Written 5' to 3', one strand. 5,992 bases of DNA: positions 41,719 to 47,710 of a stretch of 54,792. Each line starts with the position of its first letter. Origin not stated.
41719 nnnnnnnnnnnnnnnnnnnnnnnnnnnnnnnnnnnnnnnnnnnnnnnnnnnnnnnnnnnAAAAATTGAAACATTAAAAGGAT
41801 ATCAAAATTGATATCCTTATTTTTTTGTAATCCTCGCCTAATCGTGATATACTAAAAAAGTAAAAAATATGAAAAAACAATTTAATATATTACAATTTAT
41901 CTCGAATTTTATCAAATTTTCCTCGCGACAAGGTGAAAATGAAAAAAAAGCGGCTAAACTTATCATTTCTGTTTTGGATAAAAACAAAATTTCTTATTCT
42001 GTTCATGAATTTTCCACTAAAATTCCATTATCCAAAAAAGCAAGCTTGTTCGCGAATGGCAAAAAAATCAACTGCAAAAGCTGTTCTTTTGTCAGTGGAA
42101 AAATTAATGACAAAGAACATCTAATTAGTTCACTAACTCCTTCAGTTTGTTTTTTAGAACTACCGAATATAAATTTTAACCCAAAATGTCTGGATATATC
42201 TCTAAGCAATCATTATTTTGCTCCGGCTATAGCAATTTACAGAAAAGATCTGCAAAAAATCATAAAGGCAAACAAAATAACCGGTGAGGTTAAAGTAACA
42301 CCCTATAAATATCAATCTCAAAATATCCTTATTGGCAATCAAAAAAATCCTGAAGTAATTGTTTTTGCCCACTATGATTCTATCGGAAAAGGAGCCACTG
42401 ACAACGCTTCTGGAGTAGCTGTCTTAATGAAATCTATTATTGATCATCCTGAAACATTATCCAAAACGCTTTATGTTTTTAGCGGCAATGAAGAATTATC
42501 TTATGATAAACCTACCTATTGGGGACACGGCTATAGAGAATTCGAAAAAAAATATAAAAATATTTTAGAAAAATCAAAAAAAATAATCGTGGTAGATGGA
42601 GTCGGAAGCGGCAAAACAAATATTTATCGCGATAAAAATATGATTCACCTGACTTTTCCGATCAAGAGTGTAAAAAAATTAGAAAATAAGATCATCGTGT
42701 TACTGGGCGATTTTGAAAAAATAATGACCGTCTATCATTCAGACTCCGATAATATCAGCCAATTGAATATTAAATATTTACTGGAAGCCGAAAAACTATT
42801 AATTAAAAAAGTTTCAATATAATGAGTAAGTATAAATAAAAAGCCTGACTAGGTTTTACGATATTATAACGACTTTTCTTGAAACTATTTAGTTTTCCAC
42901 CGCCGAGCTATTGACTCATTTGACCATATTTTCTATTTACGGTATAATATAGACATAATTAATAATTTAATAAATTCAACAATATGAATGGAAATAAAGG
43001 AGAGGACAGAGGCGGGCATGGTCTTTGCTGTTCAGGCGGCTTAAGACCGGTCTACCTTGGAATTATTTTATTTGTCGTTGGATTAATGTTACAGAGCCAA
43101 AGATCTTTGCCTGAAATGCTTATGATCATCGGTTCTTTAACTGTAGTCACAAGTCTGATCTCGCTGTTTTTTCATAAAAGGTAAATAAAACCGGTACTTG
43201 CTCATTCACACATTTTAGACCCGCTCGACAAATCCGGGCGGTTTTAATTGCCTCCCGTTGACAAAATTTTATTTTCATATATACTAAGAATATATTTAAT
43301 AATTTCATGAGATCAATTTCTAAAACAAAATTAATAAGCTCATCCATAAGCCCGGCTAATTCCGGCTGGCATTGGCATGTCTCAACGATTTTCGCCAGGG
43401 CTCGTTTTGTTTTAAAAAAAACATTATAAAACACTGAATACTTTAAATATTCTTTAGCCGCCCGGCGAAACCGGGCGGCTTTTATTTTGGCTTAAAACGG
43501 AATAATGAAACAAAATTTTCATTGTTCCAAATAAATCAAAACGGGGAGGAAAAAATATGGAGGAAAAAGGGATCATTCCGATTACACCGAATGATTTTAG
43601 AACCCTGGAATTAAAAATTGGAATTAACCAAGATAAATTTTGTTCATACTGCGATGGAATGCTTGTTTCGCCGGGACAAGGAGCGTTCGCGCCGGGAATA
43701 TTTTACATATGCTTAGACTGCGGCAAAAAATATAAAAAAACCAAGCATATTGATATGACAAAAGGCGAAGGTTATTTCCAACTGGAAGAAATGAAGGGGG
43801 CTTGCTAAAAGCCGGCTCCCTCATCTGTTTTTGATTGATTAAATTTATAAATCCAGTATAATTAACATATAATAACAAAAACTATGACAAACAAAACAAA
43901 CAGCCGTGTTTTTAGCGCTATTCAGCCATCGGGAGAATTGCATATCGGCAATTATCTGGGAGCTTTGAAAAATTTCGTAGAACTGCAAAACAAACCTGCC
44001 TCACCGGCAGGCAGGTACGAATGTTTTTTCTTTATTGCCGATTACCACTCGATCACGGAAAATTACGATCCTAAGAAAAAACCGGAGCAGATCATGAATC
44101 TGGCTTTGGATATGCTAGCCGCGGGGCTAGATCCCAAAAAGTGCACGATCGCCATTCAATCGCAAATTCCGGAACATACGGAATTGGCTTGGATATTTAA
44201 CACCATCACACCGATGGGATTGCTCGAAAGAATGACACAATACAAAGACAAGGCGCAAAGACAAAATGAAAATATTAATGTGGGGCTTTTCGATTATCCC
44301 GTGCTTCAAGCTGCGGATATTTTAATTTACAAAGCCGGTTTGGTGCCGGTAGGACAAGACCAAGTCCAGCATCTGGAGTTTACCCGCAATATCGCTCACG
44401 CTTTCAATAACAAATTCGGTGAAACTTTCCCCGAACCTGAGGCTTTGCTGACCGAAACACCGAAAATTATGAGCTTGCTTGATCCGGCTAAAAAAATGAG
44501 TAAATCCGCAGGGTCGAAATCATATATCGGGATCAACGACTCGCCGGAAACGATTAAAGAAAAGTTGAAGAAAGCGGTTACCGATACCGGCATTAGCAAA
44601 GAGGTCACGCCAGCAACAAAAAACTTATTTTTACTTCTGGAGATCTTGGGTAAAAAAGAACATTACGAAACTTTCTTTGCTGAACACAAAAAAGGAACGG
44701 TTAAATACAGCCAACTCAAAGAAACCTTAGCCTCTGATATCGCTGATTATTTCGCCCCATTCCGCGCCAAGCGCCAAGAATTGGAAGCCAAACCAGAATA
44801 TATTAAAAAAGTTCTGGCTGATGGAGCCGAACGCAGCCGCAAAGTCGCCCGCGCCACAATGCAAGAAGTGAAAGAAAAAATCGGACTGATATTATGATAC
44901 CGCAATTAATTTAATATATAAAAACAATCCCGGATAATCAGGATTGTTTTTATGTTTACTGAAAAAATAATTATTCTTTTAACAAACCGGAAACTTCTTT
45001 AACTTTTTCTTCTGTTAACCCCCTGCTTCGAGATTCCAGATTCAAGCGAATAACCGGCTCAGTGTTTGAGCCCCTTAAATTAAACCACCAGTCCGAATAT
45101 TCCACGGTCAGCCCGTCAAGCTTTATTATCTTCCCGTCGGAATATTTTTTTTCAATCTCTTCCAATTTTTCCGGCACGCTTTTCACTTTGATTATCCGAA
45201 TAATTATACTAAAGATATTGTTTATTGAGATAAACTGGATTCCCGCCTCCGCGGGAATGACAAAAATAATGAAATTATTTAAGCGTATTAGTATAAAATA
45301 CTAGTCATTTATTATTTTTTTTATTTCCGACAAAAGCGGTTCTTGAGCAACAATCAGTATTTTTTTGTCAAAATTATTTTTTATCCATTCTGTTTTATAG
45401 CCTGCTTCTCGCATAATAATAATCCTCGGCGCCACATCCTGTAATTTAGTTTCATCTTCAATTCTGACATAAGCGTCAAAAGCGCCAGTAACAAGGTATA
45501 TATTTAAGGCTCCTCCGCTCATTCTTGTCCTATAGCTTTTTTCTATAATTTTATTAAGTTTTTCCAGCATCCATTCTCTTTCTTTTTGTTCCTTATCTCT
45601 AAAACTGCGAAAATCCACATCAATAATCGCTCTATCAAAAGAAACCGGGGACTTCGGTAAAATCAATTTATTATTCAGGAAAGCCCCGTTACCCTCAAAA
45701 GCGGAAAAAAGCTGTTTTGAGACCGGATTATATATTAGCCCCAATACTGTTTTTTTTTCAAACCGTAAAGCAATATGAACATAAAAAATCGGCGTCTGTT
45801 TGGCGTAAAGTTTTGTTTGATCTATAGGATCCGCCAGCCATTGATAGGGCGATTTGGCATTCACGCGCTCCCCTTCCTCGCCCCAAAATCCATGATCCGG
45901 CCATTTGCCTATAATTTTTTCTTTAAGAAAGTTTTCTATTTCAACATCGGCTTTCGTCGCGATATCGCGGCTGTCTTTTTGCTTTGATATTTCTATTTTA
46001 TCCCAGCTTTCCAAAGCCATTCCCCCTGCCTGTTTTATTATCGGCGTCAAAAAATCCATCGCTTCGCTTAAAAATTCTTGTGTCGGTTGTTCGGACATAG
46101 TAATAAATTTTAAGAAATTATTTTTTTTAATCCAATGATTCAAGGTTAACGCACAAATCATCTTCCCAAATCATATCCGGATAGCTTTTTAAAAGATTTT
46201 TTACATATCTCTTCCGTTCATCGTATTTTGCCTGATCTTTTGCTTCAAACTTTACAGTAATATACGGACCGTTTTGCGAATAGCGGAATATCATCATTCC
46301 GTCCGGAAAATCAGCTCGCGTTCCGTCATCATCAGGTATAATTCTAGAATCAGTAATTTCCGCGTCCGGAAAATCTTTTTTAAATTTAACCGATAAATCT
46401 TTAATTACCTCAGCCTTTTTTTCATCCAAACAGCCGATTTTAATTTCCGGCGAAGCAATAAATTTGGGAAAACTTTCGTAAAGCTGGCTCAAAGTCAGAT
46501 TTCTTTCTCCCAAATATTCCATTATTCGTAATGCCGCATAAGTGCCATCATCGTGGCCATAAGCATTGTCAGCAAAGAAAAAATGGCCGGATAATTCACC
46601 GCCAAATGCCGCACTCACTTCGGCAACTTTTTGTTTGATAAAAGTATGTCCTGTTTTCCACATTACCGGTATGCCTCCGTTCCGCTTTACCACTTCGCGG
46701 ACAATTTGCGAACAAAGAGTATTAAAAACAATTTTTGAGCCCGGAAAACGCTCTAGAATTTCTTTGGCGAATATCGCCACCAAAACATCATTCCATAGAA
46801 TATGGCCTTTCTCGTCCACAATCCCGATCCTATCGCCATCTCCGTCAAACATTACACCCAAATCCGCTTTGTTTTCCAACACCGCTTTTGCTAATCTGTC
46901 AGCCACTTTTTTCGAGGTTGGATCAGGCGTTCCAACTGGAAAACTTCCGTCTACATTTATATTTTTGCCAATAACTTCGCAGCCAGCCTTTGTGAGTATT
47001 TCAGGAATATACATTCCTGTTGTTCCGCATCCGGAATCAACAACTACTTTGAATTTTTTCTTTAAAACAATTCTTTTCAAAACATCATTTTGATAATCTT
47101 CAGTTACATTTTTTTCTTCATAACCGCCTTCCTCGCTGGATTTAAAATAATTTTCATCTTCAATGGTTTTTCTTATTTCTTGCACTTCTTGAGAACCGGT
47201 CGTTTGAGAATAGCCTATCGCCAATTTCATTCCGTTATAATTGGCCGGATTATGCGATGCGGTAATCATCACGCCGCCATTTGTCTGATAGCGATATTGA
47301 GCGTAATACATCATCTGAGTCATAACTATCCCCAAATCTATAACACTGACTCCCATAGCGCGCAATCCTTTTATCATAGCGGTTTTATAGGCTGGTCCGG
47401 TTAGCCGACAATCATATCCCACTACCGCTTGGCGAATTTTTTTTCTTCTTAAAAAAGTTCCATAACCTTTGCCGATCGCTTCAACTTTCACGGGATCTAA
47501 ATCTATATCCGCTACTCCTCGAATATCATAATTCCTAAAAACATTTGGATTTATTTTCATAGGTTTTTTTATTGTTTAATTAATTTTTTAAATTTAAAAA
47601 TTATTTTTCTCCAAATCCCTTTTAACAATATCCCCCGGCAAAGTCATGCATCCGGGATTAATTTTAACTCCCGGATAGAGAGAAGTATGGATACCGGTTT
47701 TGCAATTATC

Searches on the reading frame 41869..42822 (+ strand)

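Call 27: search_protein_families(library=pfam, proteins=[window:41869-42822:+], max_evalue=0.001)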
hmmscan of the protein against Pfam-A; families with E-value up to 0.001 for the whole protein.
window:41869-42822:+ (317 aa): 1 family
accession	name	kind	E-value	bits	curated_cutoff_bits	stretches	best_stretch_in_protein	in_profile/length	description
PF04389.22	Peptidase_M28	-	1.3e-09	38.5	21.3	1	156-218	8-69/193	Peptidase family M28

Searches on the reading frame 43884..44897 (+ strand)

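Call 27: search_protein_families(library=pfam, proteins=[window:43884-44897:+], max_evalue=0.001)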
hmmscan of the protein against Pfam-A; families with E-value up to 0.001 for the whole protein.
window:43884-44897:+ (337 aa): 1 family
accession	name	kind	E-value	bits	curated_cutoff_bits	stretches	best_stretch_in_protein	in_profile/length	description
PF00579.31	tRNA-synt_1b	-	2e-71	241.1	21.1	1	4-290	3-291/292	tRNA synthetases class I (W and Y)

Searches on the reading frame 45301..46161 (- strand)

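Call 27: search_protein_families(library=pfam, proteins=[window:45301-46161:-], max_evalue=0.001)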
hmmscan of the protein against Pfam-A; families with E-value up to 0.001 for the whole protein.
window:45301-46161:- (286 aa): 1 family
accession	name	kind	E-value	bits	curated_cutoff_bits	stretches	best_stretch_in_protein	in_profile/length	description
PF00459.30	Inositol_P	-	7.3e-37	127.8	27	1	36-261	7-239/271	Inositol monophosphatase family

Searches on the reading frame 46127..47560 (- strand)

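Call 27: search_protein_families(library=pfam, proteins=[window:46127-47560:-], max_evalue=0.001)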
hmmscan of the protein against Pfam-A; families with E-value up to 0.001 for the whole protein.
window:46127-47560:- (477 aa): 3 families
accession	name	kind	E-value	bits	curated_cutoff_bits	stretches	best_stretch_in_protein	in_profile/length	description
PF02878.22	PGM_PMM_I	-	6.8e-32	110.5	22.5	1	7-136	3-134/138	Phosphoglucomutase/phosphomannomutase, alpha/beta/alpha domain I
PF02879.22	PGM_PMM_II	-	1e-25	90.7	29.3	1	155-252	2-103/103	Phosphoglucomutase/phosphomannomutase, alpha/beta/alpha domain II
PF02880.22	PGM_PMM_III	-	3.2e-23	82.5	20.7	1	258-366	3-114/115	Phosphoglucomutase/phosphomannomutase, alpha/beta/alpha domain III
